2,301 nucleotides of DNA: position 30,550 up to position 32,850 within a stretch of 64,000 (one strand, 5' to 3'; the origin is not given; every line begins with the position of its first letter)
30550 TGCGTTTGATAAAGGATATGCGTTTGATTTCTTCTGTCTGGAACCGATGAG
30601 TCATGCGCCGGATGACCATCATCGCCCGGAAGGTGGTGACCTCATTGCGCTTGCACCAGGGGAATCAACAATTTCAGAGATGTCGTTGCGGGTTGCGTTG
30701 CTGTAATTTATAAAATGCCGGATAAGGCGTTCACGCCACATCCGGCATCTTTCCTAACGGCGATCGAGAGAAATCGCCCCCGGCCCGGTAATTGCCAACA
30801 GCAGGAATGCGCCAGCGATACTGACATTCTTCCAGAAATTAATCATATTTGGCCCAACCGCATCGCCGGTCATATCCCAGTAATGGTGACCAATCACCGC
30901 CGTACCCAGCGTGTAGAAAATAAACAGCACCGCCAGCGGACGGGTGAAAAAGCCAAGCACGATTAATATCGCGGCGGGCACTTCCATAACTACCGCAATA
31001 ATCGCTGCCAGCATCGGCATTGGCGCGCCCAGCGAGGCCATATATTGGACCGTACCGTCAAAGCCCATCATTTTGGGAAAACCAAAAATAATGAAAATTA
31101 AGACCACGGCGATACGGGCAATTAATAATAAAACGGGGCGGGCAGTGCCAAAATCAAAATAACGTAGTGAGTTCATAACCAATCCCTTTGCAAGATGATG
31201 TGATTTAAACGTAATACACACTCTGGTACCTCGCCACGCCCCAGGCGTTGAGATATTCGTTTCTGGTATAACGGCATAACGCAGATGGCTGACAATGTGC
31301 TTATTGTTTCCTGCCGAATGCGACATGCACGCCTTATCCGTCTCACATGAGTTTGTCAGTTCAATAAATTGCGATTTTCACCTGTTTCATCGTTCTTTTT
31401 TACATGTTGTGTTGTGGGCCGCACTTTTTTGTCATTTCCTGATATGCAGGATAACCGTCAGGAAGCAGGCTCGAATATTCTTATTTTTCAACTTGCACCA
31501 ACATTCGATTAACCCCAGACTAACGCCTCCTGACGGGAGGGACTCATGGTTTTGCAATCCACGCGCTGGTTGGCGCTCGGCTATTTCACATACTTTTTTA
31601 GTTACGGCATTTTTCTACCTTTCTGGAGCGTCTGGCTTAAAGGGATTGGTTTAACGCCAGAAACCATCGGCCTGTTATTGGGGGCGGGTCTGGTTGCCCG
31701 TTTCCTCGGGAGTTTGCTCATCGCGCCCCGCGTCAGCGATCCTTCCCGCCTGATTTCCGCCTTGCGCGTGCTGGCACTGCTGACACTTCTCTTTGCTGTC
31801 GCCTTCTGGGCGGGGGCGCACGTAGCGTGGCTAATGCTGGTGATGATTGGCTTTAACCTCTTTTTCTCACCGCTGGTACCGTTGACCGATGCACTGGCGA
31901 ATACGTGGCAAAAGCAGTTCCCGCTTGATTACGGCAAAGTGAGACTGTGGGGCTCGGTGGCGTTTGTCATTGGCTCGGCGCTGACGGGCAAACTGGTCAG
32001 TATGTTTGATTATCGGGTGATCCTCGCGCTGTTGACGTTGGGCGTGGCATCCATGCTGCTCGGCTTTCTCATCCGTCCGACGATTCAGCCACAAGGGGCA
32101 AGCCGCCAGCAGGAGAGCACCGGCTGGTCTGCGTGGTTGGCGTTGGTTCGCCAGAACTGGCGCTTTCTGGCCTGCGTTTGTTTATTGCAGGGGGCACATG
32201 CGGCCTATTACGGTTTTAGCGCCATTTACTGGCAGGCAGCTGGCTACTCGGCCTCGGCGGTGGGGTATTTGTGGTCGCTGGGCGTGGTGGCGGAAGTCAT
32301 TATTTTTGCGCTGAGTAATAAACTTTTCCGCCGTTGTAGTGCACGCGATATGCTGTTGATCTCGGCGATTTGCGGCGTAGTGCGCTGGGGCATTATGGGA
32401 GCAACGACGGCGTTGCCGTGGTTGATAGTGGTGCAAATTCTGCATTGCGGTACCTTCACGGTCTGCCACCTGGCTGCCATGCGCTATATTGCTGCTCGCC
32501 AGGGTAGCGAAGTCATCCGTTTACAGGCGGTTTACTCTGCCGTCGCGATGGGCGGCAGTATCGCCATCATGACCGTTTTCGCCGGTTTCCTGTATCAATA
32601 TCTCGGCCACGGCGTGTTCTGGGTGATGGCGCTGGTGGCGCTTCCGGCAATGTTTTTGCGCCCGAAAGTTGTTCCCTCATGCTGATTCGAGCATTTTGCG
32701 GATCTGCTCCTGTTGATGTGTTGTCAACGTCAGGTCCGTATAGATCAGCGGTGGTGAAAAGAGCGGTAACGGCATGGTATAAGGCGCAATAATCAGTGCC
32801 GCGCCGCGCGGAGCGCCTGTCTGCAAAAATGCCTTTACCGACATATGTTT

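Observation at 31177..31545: yphA is directly adjacent to hcaT: the hcaR-hcaEFCBD 3-phenylpropionate cluster present in K-12 is absent here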

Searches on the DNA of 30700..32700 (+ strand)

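Call 3: search_dna_similar(query=window:30700-32700:+, collection=ecoli_genomes, mode=near, max_rows=40, rows=spread)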
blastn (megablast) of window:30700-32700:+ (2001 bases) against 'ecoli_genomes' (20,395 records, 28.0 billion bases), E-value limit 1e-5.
Records with a match: 5424; places in all: 9776; records where one place covers at least 80% of the query: 1045.
Genomes with a match: 5424 of 5426; with a place that covers at least 80% of the query: 1045. Places per genome that has any: lowest 1, median 2, highest 3. On chromosomes: 9776 places; on plasmids: 0.
Best place of each record, by identity: >=99% 964; 95-99% 4441; 90-95% 19.
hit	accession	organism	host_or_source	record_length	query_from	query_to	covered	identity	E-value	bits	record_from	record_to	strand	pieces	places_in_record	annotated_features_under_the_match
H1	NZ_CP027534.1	Escherichia coli strain AR_0081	missing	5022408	1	2001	100%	100.0%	0e+0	3713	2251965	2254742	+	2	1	hcaT: 3-phenylpropionate MFS transporter | IS1 family transposase | DoxX family protein (x2) | csiE: stationary phase inducible protein CsiE | yphB: aldose 1-epimerase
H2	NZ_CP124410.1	Escherichia coli strain AVS0543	environmental: river near WWTP effluent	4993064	1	2001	100%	100.0%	0e+0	3696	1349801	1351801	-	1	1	hcaT: 3-phenylpropionate MFS transporter | yphA: DoxX family protein | csiE: stationary phase inducible protein CsiE | yphB: aldose 1-epimerase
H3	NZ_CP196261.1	Escherichia coli strain AH21C082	Homo sapiens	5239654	1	2001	100%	100.0%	0e+0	3696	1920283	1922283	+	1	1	hcaT: 3-phenylpropionate MFS transporter | yphA: DoxX family protein | csiE: stationary phase inducible protein CsiE | yphB: aldose 1-epimerase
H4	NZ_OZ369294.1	Escherichia coli strain Esc1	not applicable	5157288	1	2001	100%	100.0%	0e+0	3696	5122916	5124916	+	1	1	hcaT: 3-phenylpropionate MFS transporter | yphA: DoxX family protein | csiE: stationary phase inducible protein CsiE | yphB: aldose 1-epimerase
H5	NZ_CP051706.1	Escherichia coli strain SCU-124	Homo sapiens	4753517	18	2001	99%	99.7%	0e+0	3637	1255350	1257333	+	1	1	hcaT: 3-phenylpropionate MFS transporter | yphA: DoxX family protein | csiE: stationary phase inducible protein CsiE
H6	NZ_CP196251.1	Escherichia coli strain AH21I008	Homo sapiens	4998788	18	2001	99%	99.3%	0e+0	3591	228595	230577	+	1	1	hcaT: 3-phenylpropionate MFS transporter | yphA: DoxX family protein | csiE: stationary phase inducible protein CsiE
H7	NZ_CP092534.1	Escherichia coli strain DS566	Homo sapiens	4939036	18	2001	99%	99.2%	0e+0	3574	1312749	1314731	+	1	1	hcaT: 3-phenylpropionate MFS transporter | yphA: DoxX family protein | csiE: stationary phase inducible protein CsiE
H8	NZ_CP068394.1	Escherichia coli strain M-17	medicine "BIOFLOR"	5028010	18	2001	99%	98.8%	0e+0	3530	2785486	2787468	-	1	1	hcaT: 3-phenylpropionate MFS transporter | yphA: DoxX family protein | csiE: stationary phase inducible protein CsiE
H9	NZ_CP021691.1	Escherichia coli strain AR_0151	missing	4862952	759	2001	62%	98.6%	0e+0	2202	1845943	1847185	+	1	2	hcaT: 3-phenylpropionate MFS transporter | csiE: stationary phase inducible protein CsiE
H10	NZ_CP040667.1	Escherichia coli strain S17-1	Homo sapiens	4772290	759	2001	62%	98.6%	0e+0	2202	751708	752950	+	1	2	hcaT: 3-phenylpropionate MFS transporter | csiE: stationary phase inducible protein CsiE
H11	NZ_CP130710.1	Escherichia coli strain DDG206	dried distillers grain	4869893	759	2001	62%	98.6%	0e+0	2202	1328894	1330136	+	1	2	hcaT: 3-phenylpropionate MFS transporter | csiE: stationary phase inducible protein CsiE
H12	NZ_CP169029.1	Escherichia coli strain UTME-7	beef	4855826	759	2001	62%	98.6%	0e+0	2202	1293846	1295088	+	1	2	hcaT: 3-phenylpropionate MFS transporter | csiE: stationary phase inducible protein CsiE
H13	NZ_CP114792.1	Escherichia coli strain T2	soil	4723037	759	2001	62%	98.6%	0e+0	2202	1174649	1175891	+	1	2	hcaT: 3-phenylpropionate MFS transporter | csiE: stationary phase inducible protein CsiE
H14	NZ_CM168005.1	Escherichia coli strain PEC422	Sus scrofa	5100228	759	2001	62%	98.6%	0e+0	2202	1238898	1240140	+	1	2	hcaT: 3-phenylpropionate MFS transporter | csiE: stationary phase inducible protein CsiE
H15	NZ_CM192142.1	Escherichia coli strain Ec-U1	Homo sapiens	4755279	759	2001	62%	98.6%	0e+0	2202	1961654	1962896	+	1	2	hcaT: 3-phenylpropionate MFS transporter | csiE: stationary phase inducible protein CsiE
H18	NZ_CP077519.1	Escherichia coli O111:H8 strain 7-16 37A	bovine feces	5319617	759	2001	62%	98.6%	0e+0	2196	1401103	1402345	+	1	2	hcaT: 3-phenylpropionate MFS transporter | csiE: stationary phase inducible protein CsiE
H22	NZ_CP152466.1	Escherichia coli strain Sel(eng_pnp-mut)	not applicable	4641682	762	2001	62%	98.7%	0e+0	2202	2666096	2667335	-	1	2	hcaT: 3-phenylpropionate MFS transporter | csiE: stationary phase inducible protein CsiE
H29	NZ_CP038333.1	Escherichia coli O157:H7 strain N8B7-2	cattle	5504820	759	2001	62%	98.3%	0e+0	2180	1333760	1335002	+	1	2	hcaT: 3-phenylpropionate MFS transporter | csiE: stationary phase inducible protein CsiE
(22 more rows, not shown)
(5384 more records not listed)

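Call 4: get_annotated_region(hit=H22, flank=9000)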
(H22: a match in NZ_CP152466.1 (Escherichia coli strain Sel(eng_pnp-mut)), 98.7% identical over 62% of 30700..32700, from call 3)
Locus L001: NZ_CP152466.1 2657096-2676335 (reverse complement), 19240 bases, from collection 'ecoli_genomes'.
description: Escherichia coli strain Sel(eng_pnp-mut) chromosome, complete genome
organism: Escherichia coli strain Sel(eng_pnp-mut) (NCBI taxid 562)
replicon: chromosome; assembly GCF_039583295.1
host: not applicable; source: -; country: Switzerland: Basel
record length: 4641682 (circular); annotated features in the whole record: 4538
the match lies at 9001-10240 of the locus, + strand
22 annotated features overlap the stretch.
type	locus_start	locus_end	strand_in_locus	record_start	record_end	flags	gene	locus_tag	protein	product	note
CDS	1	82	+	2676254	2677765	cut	yphE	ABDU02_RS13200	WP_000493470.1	sugar ABC transporter ATP-binding protein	-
CDS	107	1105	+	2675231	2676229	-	yphD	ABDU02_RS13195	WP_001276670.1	ABC transporter permease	-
CDS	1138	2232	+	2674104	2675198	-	yphC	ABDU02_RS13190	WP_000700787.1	zinc-dependent alcohol dehydrogenase family protein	-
CDS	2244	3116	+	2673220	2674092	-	yphB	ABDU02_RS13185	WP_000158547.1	aldose 1-epimerase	-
CDS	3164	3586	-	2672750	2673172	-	yphA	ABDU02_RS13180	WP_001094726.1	DoxX family protein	-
CDS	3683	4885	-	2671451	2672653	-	hcaD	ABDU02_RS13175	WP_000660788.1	phenylpropionate dioxygenase ferredoxin reductase subunit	-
CDS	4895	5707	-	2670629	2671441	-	hcaB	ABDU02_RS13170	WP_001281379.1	3-phenylpropionate-dihydrodiol/cinnamic acid-dihydrodiol dehydrogenase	-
CDS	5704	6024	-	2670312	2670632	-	hcaC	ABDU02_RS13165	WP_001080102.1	bifunctional 3-phenylpropionate/cinnamic acid dioxygenase ferredoxin subunit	-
CDS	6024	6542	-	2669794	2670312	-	hcaF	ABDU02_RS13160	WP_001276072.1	3-phenylpropionate/cinnamic acid dioxygenase subunit beta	-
CDS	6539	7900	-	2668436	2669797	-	hcaE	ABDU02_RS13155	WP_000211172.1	3-phenylpropionate/cinnamic acid dioxygenase subunit alpha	-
CDS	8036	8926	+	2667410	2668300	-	hcaR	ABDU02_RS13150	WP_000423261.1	DNA-binding transcriptional regulator HcaR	-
CDS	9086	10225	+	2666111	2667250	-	hcaT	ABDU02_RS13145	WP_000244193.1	3-phenylpropionate MFS transporter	-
CDS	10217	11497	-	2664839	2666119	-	csiE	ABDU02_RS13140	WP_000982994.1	stationary phase inducible protein CsiE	-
CDS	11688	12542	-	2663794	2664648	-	yfhR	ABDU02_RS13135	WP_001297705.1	alpha/beta hydrolase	-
CDS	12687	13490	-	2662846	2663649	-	suhB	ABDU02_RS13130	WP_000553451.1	inositol-1-monophosphatase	-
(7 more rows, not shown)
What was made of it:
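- Checked: A K-12 derivative has yphA, hcaD-B-C-F-E, hcaR and hcaT in that order (call 4).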

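Call 5: get_annotated_region(hit=H2, flank=4000)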
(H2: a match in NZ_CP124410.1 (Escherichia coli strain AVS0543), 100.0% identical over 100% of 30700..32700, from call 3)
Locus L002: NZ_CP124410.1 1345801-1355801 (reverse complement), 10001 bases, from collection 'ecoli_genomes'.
description: Escherichia coli strain AVS0543 chromosome, complete genome
organism: Escherichia coli strain AVS0543 (NCBI taxid 562)
replicon: chromosome; assembly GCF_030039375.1
host: -; source: environmental: river near WWTP effluent; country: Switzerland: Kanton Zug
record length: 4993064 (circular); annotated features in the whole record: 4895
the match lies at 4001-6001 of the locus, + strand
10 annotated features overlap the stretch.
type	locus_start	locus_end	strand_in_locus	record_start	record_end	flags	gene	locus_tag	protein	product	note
CDS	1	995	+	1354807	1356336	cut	yphE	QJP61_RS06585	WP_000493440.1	sugar ABC transporter ATP-binding protein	-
CDS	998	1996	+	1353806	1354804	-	yphD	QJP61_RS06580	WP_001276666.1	ABC transporter permease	-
CDS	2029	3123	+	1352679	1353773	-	yphC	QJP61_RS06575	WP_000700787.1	zinc-dependent alcohol dehydrogenase family protein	-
CDS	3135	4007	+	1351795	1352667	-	yphB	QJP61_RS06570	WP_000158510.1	aldose 1-epimerase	-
CDS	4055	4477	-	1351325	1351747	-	yphA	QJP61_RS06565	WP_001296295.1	DoxX family protein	-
CDS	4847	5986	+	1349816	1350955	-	hcaT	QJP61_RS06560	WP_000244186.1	3-phenylpropionate MFS transporter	-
CDS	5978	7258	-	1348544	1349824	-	csiE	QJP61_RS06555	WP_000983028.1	stationary phase inducible protein CsiE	-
CDS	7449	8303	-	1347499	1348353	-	yfhR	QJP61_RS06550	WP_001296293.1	alpha/beta hydrolase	-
CDS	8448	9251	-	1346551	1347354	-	suhB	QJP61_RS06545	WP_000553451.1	inositol-1-monophosphatase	-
CDS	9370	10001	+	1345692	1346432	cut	trmJ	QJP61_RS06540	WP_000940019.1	tRNA (cytosine(32)/uridine(32)-2'-O)-methyltransferase TrmJ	-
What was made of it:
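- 30754..31176 (-): yphA (DoxX-family membrane protein), the left flank of the junction. It is annotated yphA in a genome that matches the 2 kb query window:30700-32700 at 100% (calls 3, 5).
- Checked: An hca-less genome that matches the 2 kb query window:30700-32700 at 100% is annotated yphA then hcaT with nothing between them (calls 3, 5).
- RefSeq annotation shows yphA followed directly by hcaT (call 5).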

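Call 9: search_dna_similar(query=window:31260-31457:+, collection=ecoli_genomes, mode=distant, max_rows=40, rows=spread)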
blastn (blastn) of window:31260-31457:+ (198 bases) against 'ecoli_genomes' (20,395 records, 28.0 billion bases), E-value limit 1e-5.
Records with a match: 5419; places in all: 15350; records where one place covers at least 80% of the query: 1046.
Genomes with a match: 5416 of 5426; with a place that covers at least 80% of the query: 1046. Places per genome that has any: lowest 1, median 3, highest 5. On chromosomes: 15346 places; on plasmids: 4.
Best place of each record, by identity: >=99% 616; 95-99% 428; 80-90% 1; 60-80% 4374.
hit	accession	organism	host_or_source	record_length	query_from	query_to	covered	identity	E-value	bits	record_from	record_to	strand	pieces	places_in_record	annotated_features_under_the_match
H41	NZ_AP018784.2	Escherichia coli strain SK1144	-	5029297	1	198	100%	100.0%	6e-96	358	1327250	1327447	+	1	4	none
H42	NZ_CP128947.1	Escherichia coli strain TUM2826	missing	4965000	1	198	100%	100.0%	6e-96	358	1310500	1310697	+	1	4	none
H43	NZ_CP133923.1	Escherichia coli strain M21816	Homo sapiens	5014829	1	198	100%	100.0%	6e-96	358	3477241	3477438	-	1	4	none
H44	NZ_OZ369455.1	Escherichia coli strain Esc24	not applicable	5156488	1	198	100%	100.0%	6e-96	358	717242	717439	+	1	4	none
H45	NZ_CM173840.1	Escherichia coli strain 1403KP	Homo sapiens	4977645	1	198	100%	100.0%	6e-96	358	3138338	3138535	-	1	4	none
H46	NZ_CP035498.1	Escherichia coli strain 04-00955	Homo sapiens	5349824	1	198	100%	99.0%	3e-93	349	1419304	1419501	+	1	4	none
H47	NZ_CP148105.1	Escherichia coli strain Nissle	missing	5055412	1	198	100%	99.0%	3e-93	349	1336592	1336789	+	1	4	none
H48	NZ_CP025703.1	Escherichia coli strain BH100N substr. MG2017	Homo sapiens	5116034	1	198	100%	98.5%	1e-91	344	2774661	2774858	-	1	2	none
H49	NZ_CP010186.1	Escherichia coli strain M6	mouse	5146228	18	113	48%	75.5%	8e-6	59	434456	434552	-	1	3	none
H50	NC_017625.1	Escherichia coli DH1 strain DH1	derivative of strain MM294 except the ...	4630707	18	113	48%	75.5%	8e-6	59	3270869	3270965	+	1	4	none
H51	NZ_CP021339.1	Escherichia coli strain 95NR1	fecal sample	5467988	18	113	48%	75.5%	8e-6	59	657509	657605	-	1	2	none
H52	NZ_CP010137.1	Escherichia coli strain D2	dog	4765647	18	113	48%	75.5%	8e-6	59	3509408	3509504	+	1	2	none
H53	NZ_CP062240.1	Escherichia coli strain AML001_ev02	not applicable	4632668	18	113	48%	75.5%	8e-6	59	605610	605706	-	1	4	none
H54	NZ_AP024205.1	Escherichia coli strain TA8571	-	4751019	18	113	48%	75.5%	8e-6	59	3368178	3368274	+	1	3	none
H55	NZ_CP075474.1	Escherichia coli strain NT1N28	pig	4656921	18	113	48%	75.5%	8e-6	59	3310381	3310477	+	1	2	none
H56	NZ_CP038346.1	Escherichia coli O157:H7 strain G5295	missing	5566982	18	113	48%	75.5%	8e-6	59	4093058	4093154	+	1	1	none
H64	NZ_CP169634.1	Escherichia coli str. K-12 substr. MG1655 strain K-12 ...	-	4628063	18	113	48%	75.5%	8e-6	59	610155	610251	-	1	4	none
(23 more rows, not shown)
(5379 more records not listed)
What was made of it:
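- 31263..31396 (.): The 'filler' that stands where the 5.25 kb hcaD-to-hcaR block lies in hca-plus genomes. It is a decayed BIME/RIP-type repeat plus a tail of about 25 nt. It is present full-length in 1,046 of 5,426 E. coli genomes (call 9).
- The same contiguous junction occurs in 1,045-1,046 complete genomes, several of which match the 2 kb query at 100% (calls 3, 9).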

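Call 10: search_dna_similar(query=L001:3587-9085:+, collection=ecoli_genomes, mode=near, max_rows=40, rows=spread)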
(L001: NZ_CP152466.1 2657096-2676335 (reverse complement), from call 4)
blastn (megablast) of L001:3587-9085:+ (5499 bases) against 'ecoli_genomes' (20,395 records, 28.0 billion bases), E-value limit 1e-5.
Records with a match: 5424; places in all: 5426; records where one place covers at least 80% of the query: 4347.
Genomes with a match: 5424 of 5426; with a place that covers at least 80% of the query: 4347. Places per genome that has any: lowest 1, median 1, highest 2. On chromosomes: 5426 places; on plasmids: 0.
Best place of each record, by identity: >=99% 3380; 95-99% 2042; 90-95% 1; 80-90% 1.
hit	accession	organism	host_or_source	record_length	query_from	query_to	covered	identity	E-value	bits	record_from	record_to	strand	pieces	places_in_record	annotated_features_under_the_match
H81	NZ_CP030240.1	Escherichia coli strain ER1709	-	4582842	1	5499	100%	100.0%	0e+0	10155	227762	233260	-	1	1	hcaE: 3-phenylpropionate/cinnamic acid dioxygenase subunit alpha | hcaD: phenylpropionate dioxygenase ferredoxin reductase subunit | hcaR: DNA-binding transcriptional regulator HcaR | hcaB: 3-phenylpropionate-dihydrodiol/cinnamic acid-dihydrodiol dehydrogenase | hcaF: 3-phenylpropionate/cinnamic acid dioxygenase subunit beta | and 1 other names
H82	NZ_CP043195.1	Escherichia coli O16:H48 strain PG20180062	mouse gut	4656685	1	5499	100%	100.0%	0e+0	10155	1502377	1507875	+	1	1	hcaE: 3-phenylpropionate/cinnamic acid dioxygenase subunit alpha | hcaD: phenylpropionate dioxygenase ferredoxin reductase subunit | hcaR: DNA-binding transcriptional regulator HcaR | hcaB: 3-phenylpropionate-dihydrodiol/cinnamic acid-dihydrodiol dehydrogenase | hcaF: 3-phenylpropionate/cinnamic acid dioxygenase subunit beta | and 1 other names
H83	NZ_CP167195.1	Escherichia coli strain C600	Homo sapiens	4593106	1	5499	100%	100.0%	0e+0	10155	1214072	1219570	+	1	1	hcaE: 3-phenylpropionate/cinnamic acid dioxygenase subunit alpha | hcaD: phenylpropionate dioxygenase ferredoxin reductase subunit | hcaR: DNA-binding transcriptional regulator HcaR | hcaB: 3-phenylpropionate-dihydrodiol/cinnamic acid-dihydrodiol dehydrogenase | hcaF: 3-phenylpropionate/cinnamic acid dioxygenase subunit beta | and 1 other names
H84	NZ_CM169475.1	Escherichia coli strain MARGA_4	Homo sapiens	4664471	1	5499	100%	100.0%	0e+0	10155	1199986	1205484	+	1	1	hcaE: 3-phenylpropionate/cinnamic acid dioxygenase subunit alpha | hcaD: phenylpropionate dioxygenase ferredoxin reductase subunit | hcaR: DNA-binding transcriptional regulator HcaR | hcaB: 3-phenylpropionate-dihydrodiol/cinnamic acid-dihydrodiol dehydrogenase | hcaF: 3-phenylpropionate/cinnamic acid dioxygenase subunit beta | and 1 other names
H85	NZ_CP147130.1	Escherichia coli strain KFu015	river water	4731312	1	5499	100%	100.0%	0e+0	10150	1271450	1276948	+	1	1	hcaE: 3-phenylpropionate/cinnamic acid dioxygenase subunit alpha | hcaD: phenylpropionate dioxygenase ferredoxin reductase subunit | hcaR: DNA-binding transcriptional regulator HcaR | hcaB: 3-phenylpropionate-dihydrodiol/cinnamic acid-dihydrodiol dehydrogenase | hcaF: 3-phenylpropionate/cinnamic acid dioxygenase subunit beta | and 1 other names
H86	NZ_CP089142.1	Escherichia coli strain XD35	swine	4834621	1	5499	100%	100.0%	0e+0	10144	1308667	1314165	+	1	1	hcaE: 3-phenylpropionate/cinnamic acid dioxygenase subunit alpha | hcaD: phenylpropionate dioxygenase ferredoxin reductase subunit | hcaR: DNA-binding transcriptional regulator HcaR | hcaB: 3-phenylpropionate-dihydrodiol/cinnamic acid-dihydrodiol dehydrogenase | hcaF: 3-phenylpropionate/cinnamic acid dioxygenase subunit beta | and 1 other names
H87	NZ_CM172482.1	Escherichia coli strain GZ2408P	Columba livia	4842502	1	5499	100%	99.9%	0e+0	10139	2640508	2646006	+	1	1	hcaE: 3-phenylpropionate/cinnamic acid dioxygenase subunit alpha | hcaD: phenylpropionate dioxygenase ferredoxin reductase subunit | hcaR: DNA-binding transcriptional regulator HcaR | hcaB: 3-phenylpropionate-dihydrodiol/cinnamic acid-dihydrodiol dehydrogenase | hcaF: 3-phenylpropionate/cinnamic acid dioxygenase subunit beta | and 1 other names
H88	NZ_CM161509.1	Escherichia coli strain D97-1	Canis lupus familiaris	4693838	1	5499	100%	99.8%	0e+0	10100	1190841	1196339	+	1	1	hcaE: 3-phenylpropionate/cinnamic acid dioxygenase subunit alpha | hcaD: phenylpropionate dioxygenase ferredoxin reductase subunit | hcaR: DNA-binding transcriptional regulator HcaR | hcaB: 3-phenylpropionate-dihydrodiol/cinnamic acid-dihydrodiol dehydrogenase | hcaF: 3-phenylpropionate/cinnamic acid dioxygenase subunit beta | and 1 other names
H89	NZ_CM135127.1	Escherichia coli strain EcWJ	mouse intestinal content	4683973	1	5499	100%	99.8%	0e+0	10094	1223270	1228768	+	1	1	hcaE: 3-phenylpropionate/cinnamic acid dioxygenase subunit alpha | hcaD: phenylpropionate dioxygenase ferredoxin reductase subunit | hcaR: DNA-binding transcriptional regulator HcaR | hcaB: 3-phenylpropionate-dihydrodiol/cinnamic acid-dihydrodiol dehydrogenase | hcaF: 3-phenylpropionate/cinnamic acid dioxygenase subunit beta | and 1 other names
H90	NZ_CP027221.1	Escherichia coli strain 2015C-3101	Homo sapiens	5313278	1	5499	100%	99.7%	0e+0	10072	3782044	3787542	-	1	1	hcaE: 3-phenylpropionate/cinnamic acid dioxygenase subunit alpha | hcaD: phenylpropionate dioxygenase ferredoxin reductase subunit | hcaR: DNA-binding transcriptional regulator HcaR | hcaB: 3-phenylpropionate-dihydrodiol/cinnamic acid-dihydrodiol dehydrogenase | hcaF: 3-phenylpropionate/cinnamic acid dioxygenase subunit beta | and 1 other names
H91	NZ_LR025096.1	Escherichia coli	-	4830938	1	5499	100%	99.7%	0e+0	10072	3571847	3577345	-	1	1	hcaE: 3-phenylpropionate/cinnamic acid dioxygenase subunit alpha | hcaD: phenylpropionate dioxygenase ferredoxin reductase subunit | hcaR: DNA-binding transcriptional regulator HcaR | hcaB: 3-phenylpropionate-dihydrodiol/cinnamic acid-dihydrodiol dehydrogenase | hcaF: 3-phenylpropionate/cinnamic acid dioxygenase subunit beta | and 1 other names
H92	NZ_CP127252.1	Escherichia coli strain C41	Bos taurus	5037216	1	5499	100%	99.7%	0e+0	10061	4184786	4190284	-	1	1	hcaE: 3-phenylpropionate/cinnamic acid dioxygenase subunit alpha | hcaD: phenylpropionate dioxygenase ferredoxin reductase subunit | hcaR: DNA-binding transcriptional regulator HcaR | hcaB: 3-phenylpropionate-dihydrodiol/cinnamic acid-dihydrodiol dehydrogenase | hcaF: 3-phenylpropionate/cinnamic acid dioxygenase subunit beta | and 1 other names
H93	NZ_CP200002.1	Escherichia coli strain CREC-2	Homo sapiens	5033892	1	5499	100%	99.7%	0e+0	10046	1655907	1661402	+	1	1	hcaE: 3-phenylpropionate/cinnamic acid dioxygenase subunit alpha | hcaD: phenylpropionate dioxygenase ferredoxin reductase subunit | hcaR: DNA-binding transcriptional regulator HcaR | hcaB: 3-phenylpropionate-dihydrodiol/cinnamic acid-dihydrodiol dehydrogenase | hcaF: 3-phenylpropionate/cinnamic acid dioxygenase subunit beta | and 1 other names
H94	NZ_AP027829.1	Escherichia coli strain 2017.17.03CC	Homo sapiens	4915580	1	5499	100%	99.6%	0e+0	10045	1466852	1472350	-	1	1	hcaE: 3-phenylpropionate/cinnamic acid dioxygenase subunit alpha | hcaD: phenylpropionate dioxygenase ferredoxin reductase subunit | hcaR: DNA-binding transcriptional regulator HcaR | hcaB: 3-phenylpropionate-dihydrodiol/cinnamic acid-dihydrodiol dehydrogenase | hcaF: 3-phenylpropionate/cinnamic acid dioxygenase subunit beta | and 1 other names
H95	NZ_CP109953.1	Escherichia coli strain NC22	duck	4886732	1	5499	100%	99.6%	0e+0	10039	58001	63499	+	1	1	hcaE: 3-phenylpropionate/cinnamic acid dioxygenase subunit alpha | hcaD: phenylpropionate dioxygenase ferredoxin reductase subunit | hcaR: DNA-binding transcriptional regulator HcaR | hcaB: 3-phenylpropionate-dihydrodiol/cinnamic acid-dihydrodiol dehydrogenase | hcaF: 3-phenylpropionate/cinnamic acid dioxygenase subunit beta | and 1 other names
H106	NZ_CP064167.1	Escherichia coli O157:H7 strain Wll001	Homo sapiens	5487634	1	5499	100%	98.0%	0e+0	9557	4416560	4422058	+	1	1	hcaE: 3-phenylpropionate/cinnamic acid dioxygenase subunit alpha | hcaD: phenylpropionate dioxygenase ferredoxin reductase subunit | hcaR: DNA-binding transcriptional regulator HcaR | hcaB: 3-phenylpropionate-dihydrodiol/cinnamic acid-dihydrodiol dehydrogenase | hcaF: 3-phenylpropionate/cinnamic acid dioxygenase subunit beta | and 1 other names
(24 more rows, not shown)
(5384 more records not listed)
